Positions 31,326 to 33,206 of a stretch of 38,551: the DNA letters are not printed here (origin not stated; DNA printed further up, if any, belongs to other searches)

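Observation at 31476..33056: Intact, unusually long (526-aa) TnpB/Cas12-like RuvC nuclease stranded in a decapitated IS200/IS605 element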

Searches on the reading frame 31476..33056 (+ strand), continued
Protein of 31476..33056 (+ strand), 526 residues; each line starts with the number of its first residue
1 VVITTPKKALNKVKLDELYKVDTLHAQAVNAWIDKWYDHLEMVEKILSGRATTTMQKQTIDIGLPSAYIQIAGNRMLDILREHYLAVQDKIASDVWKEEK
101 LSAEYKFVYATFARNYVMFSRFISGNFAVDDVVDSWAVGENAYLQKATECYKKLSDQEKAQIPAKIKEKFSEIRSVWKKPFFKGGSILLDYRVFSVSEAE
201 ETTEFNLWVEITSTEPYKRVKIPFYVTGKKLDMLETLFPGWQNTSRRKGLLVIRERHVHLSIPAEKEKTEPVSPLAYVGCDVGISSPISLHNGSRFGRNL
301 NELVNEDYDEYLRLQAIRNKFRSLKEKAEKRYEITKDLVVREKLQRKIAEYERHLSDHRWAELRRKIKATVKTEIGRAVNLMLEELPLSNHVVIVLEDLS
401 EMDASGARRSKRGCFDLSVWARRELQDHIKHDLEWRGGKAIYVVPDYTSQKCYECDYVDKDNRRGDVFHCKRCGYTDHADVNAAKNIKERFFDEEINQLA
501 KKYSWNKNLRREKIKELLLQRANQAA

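Call 22: find_related_loci(query=A3, collection=genome_contigs, flank=3000)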
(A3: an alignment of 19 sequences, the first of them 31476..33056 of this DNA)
Query A3 (526 aa) in genome_contigs; peptide patterns used: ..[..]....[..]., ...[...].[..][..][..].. (x = any residue, [..] = any of these).
56 stretches matched a pattern; 7 encode a relative of the query (tblastn E <= 1e-3); 7 distinct loci.
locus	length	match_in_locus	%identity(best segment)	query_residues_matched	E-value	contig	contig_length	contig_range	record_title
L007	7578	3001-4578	82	1-526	0e+0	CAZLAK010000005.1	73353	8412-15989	MAG TPA_asm: uncultured Pelotomaculum sp. isolate binchicken_co193_71 genome assembly, contig: NODE_116_length_73353_cov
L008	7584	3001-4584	60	1-526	0e+0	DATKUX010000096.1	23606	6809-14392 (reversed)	MAG TPA_asm: Spirochaetia bacterium isolate SMAG_U14118 k141_1231463, whole genome shotgun sequence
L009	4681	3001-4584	58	1-526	0e+0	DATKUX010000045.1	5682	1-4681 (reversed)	MAG TPA_asm: Spirochaetia bacterium isolate SMAG_U14118 k141_2334905, whole genome shotgun sequence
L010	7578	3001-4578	56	1-526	0e+0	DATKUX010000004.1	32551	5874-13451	MAG TPA_asm: Spirochaetia bacterium isolate SMAG_U14118 k141_2286646, whole genome shotgun sequence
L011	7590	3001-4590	55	3-526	0e+0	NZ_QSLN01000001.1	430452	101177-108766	Ammonifex thiophilus strain SR NODE_1_length_430467_cov_31.175361, whole genome shotgun sequence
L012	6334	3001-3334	61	417-526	6e-29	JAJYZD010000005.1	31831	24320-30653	MAG: Bacillota bacterium isolate FK5.bin106 NODE_1521_length_31831_cov_2.648499, whole genome shotgun sequence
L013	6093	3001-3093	77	495-525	9e-9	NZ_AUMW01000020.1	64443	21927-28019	Desulfotruncus alcoholivorax DSM 16058 H569DRAFT_scaffold00018.18_C, whole genome shotgun sequence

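Call 33: find_related_loci(query=A3, collection=metagenome_contigs, flank=2000)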
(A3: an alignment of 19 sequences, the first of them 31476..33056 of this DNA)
Query A3 (526 aa) in metagenome_contigs; peptide patterns used: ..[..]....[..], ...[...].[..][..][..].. (x = any residue, [..] = any of these).
174 stretches matched a pattern; 13 encode a relative of the query (tblastn E <= 1e-3); 13 distinct loci.
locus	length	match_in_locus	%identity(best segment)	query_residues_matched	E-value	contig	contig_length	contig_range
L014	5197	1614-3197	60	1-526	0e+0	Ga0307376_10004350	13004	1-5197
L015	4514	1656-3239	59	1-526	0e+0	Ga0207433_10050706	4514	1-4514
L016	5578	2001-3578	56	1-526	0e+0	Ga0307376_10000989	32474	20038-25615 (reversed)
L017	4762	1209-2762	54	3-526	0e+0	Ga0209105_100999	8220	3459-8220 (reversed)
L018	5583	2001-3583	59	1-526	0e+0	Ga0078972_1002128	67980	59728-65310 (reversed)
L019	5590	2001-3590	54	3-526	0e+0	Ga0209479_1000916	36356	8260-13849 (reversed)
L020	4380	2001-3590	54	3-526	0e+0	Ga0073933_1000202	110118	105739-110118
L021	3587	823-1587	60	273-526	5e-95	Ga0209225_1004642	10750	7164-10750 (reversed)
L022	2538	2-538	64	350-526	6e-72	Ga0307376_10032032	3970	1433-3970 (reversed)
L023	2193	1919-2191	67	1-91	8e-34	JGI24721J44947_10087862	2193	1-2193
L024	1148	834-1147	68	1-105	1e-32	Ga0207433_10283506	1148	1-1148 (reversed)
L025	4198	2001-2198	48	465-526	2e-9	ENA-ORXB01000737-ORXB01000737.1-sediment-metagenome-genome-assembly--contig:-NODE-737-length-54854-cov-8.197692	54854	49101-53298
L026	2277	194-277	75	499-526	2e-5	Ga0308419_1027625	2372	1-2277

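Call 34: find_related_loci(query=A3, collection=viral_contigs, flank=2000)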
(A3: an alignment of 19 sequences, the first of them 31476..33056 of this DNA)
Query A3 (526 aa) in viral_contigs; peptide patterns used: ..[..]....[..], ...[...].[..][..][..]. (x = any residue, [..] = any of these).
28 stretches matched a pattern, but none encodes a relative of the query by tblastn (E <= 1e-3).

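Call 39: predict_structure(alignment_id=A3)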
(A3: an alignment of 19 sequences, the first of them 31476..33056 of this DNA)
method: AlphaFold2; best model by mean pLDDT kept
length: 526 residues; sequences in the alignment: 19
mean_pLDDT: 82.2   pTM: 0.56
mean pLDDT of the five models: 82.2, 78.9, 78.2, 77.3, 76.7
residues with pLDDT >= 90: 153; 70-90: 299; 50-70: 52; < 50: 22
segments of 3 or more residues with pLDDT < 50: 265-271, 402-413
pLDDT, mean of each block of 10 residues (from residue 1): 81 89 93 92 89 80 84 90 88 86 92 95 93 90 88 94 96 86 87 82 79 85 80 66 63 84 54 75 85 90 89 85 91 92 92 81 82 84 77 82 37 63 86 77 73 83 87 91 89 76 66 71 58
secondary structure, 60 per line:
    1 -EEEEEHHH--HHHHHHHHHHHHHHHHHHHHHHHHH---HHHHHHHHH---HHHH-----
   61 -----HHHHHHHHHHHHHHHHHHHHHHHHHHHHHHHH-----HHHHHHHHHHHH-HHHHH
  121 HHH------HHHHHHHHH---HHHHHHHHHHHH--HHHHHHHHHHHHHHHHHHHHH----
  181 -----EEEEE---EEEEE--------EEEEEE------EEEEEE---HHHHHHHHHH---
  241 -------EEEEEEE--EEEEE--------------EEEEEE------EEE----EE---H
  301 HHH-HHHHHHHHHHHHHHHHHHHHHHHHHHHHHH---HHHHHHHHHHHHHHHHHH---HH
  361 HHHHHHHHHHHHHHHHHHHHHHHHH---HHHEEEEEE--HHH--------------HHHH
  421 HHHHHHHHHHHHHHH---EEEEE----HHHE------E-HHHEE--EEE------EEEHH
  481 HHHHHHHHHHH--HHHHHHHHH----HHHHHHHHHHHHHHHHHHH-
elements in order: E2-6 H12-36 H40-48 H52-55 H66-97 H103-114 H116-123 H130-138 H142-153 H156-176 E186-190 E194-198 E207-212 E219-224 H228-237 E248-254 E257-261 E276-281 E288-290 H300-303 H305-334 H338-355 H359-385 E392-397 H417-435 E439-443 E467-469 E476-478 H479-491 H494-502 H507-525

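Call 45: fold_search(model_id=the predicted structure, library=pdb)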
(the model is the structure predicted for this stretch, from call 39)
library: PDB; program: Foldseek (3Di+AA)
matches with E <= 10: 387; with E <= 0.001: 61
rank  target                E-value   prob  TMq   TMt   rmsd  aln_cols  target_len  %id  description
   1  8j1j_A                3.7e-14  1.00  0.40  0.49  13.7       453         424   17  Cryo-EM structure of the AsCas12f-YHAM-sgRNAS3-5v7-target DNA (released 2023-09-27)
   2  8dzj_A                6.0e-14  1.00  0.40  0.49  13.5       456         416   18  Cryo-EM structure of Acidibacillus sulfuroxidans Cas12f in complex with sgRNA and target DNA (released 2023-07-12)
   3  8j12_A                1.6e-13  1.00  0.41  0.49  12.8       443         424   17  Cryo-EM structure of the AsCas12f-sgRNA-target DNA ternary complex (released 2023-09-27)
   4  8j3r_A                2.2e-13  1.00  0.40  0.49  13.6       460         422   18  Cryo-EM structure of the AsCas12f-HKRA-sgRNAS3-5v7-target DNA (released 2023-09-27)
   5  7wju_A                8.4e-13  1.00  0.39  0.50  14.2       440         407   19  Cryo-EM structure of the AsCas12f1-sgRNAv1-dsDNA ternary complex (released 2023-01-18)
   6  8j3r_B                1.1e-12  1.00  0.24  0.32  23.6       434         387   18  Cryo-EM structure of the AsCas12f-HKRA-sgRNAS3-5v7-target DNA (released 2023-09-27)
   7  8hr5_A                5.6e-12  1.00  0.41  0.46  17.8       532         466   16  Cryo-EM structure of the CnCas12f1-sgRNA-DNA complex (released 2023-09-06)
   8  8j12_B                6.2e-12  1.00  0.23  0.31  24.7       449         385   18  Cryo-EM structure of the AsCas12f-sgRNA-target DNA ternary complex (released 2023-09-27)
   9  8j1j_B                1.7e-11  1.00  0.23  0.31  23.9       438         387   18  Cryo-EM structure of the AsCas12f-YHAM-sgRNAS3-5v7-target DNA (released 2023-09-27)
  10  9nzs_A                3.6e-11  1.00  0.38  0.47  14.8       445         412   17  Cryo-EM structure of OsCas12f-gRNA-DNA ternary complex. State III (released 2026-04-08)
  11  9nzq_A                1.1e-10  1.00  0.39  0.48  15.1       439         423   17  Cryo-EM structure of OsCas12f-gRNA-DNA ternary complex. State II (released 2026-04-08)
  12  9nzr_B                1.9e-10  1.00  0.25  0.29  25.4       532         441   16  Structure of Al3Cas12f State II (released 2026-04-08)
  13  8iaz_A                1.4e-09  1.00  0.35  0.44  14.6       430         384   16  Cryo-EM structure of the ISFba1 TnpB-reRNA-dsDNA complex (released 2024-04-17)
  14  9jfs_A                1.4e-09  1.00  0.38  0.38  19.1       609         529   14  Structure of Cas12p-TrxA-guide RNA-target DNA complex(29nt TS and 11nt NTS) (released 2025-09-10)
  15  9nzo_A                2.1e-09  1.00  0.40  0.46  16.6       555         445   16  Structure of Al3Cas12f State I (released 2026-04-08)
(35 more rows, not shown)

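Call 48: list_cluster_members(proteins=[P0001, P0011])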
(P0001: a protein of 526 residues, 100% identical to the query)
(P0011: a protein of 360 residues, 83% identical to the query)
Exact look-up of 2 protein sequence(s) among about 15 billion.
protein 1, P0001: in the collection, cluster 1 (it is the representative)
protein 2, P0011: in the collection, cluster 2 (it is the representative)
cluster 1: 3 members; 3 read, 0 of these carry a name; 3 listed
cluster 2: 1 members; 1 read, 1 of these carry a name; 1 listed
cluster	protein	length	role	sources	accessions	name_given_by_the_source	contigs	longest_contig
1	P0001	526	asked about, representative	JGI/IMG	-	-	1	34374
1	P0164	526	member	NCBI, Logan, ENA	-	-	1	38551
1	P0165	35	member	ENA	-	-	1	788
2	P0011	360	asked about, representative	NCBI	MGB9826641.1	MAG: RNA-guided endonuclease TnpB family protein, partial [Desulfofundulus sp.]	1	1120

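Call 49: find_encoding_contigs(protein=P0001, flank=3000, max_places=6)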
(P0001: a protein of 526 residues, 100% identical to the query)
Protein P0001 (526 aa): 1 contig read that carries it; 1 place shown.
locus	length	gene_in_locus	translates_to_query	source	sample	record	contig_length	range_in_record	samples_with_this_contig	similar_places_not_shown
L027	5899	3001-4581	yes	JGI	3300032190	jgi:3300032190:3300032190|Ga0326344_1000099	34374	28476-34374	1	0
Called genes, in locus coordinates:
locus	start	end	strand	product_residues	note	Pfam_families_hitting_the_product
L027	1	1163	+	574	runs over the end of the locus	PF20446:ABC_N, PF09818:ABC_ATPase, PF21117:MRB1590_C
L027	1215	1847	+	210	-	PF00571:CBS, PF22190:TTHA0829-like_ACT (faint), PF01842:ACT (weak)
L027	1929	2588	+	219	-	PF00392:GntR, PF02080:TrkA_C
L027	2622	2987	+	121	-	PF01797:Y1_Tnp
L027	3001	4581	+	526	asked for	PF07282:Cas12f1-like_TNB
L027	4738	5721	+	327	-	PF00501:AMP-binding, PF13193:AMP-binding_C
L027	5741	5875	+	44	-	-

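Call 52: find_encoding_contigs(protein=P0003, flank=3000, max_places=6)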
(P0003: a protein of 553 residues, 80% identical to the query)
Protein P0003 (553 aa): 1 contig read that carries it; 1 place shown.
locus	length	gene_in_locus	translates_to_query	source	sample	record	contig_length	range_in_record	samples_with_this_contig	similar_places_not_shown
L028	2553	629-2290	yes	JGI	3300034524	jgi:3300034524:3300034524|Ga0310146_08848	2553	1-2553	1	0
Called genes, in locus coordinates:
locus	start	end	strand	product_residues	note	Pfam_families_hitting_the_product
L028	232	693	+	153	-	PF01797:Y1_Tnp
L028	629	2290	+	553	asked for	PF07282:Cas12f1-like_TNB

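Call 53: find_encoding_contigs(protein=P0005, flank=3000, max_places=6)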
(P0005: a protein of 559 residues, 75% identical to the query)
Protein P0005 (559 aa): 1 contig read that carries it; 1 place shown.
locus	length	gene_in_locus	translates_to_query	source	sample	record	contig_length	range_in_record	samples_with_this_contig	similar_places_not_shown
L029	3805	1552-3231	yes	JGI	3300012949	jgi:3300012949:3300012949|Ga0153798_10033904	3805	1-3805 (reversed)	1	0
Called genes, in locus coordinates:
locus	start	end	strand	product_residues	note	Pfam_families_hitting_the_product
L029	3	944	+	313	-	?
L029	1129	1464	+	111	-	PF02452:PemK_toxin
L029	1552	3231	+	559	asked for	PF07282:Cas12f1-like_TNB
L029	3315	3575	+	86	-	-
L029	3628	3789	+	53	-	-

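Call 58: search_protein_representatives(alignment_id=A3)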
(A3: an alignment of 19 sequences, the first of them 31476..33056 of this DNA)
Query: 19 sequences, 549 profile positions. Proteins with E-value up to 0.001 (for the whole library): 14542; up to 1e-10: 4104; up to 1e-30: 40. The best 150 are listed.
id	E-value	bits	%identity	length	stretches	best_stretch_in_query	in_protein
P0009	5.6e-289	975.6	-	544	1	7-549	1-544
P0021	1.4e-209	713.6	-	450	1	135-547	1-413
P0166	2.0e-104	366.5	-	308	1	330-547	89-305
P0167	8.0e-61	222.5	-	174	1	170-351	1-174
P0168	3.6e-54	200.6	-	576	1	164-544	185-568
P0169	1.6e-53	198.4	-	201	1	161-302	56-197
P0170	5.9e-50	186.7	-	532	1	85-546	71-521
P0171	1.3e-48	182.3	-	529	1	34-524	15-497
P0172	1.6e-48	181.9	-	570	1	163-546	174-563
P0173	5.1e-47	177.0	-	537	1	36-547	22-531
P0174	6.3e-47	176.7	-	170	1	223-355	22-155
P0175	3.7e-44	167.5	-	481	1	151-546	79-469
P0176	3.1e-41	157.9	-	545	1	166-544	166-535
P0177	7.0e-41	156.7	-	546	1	9-546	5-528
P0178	8.6e-39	149.8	-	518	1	203-520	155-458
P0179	4.1e-38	147.6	-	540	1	11-545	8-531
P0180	4.3e-38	147.5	-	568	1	34-545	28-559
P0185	5.4e-35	137.3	-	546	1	9-540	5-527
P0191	1.0e-32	129.8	-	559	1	20-545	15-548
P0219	1.3e-28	116.2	-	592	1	21-544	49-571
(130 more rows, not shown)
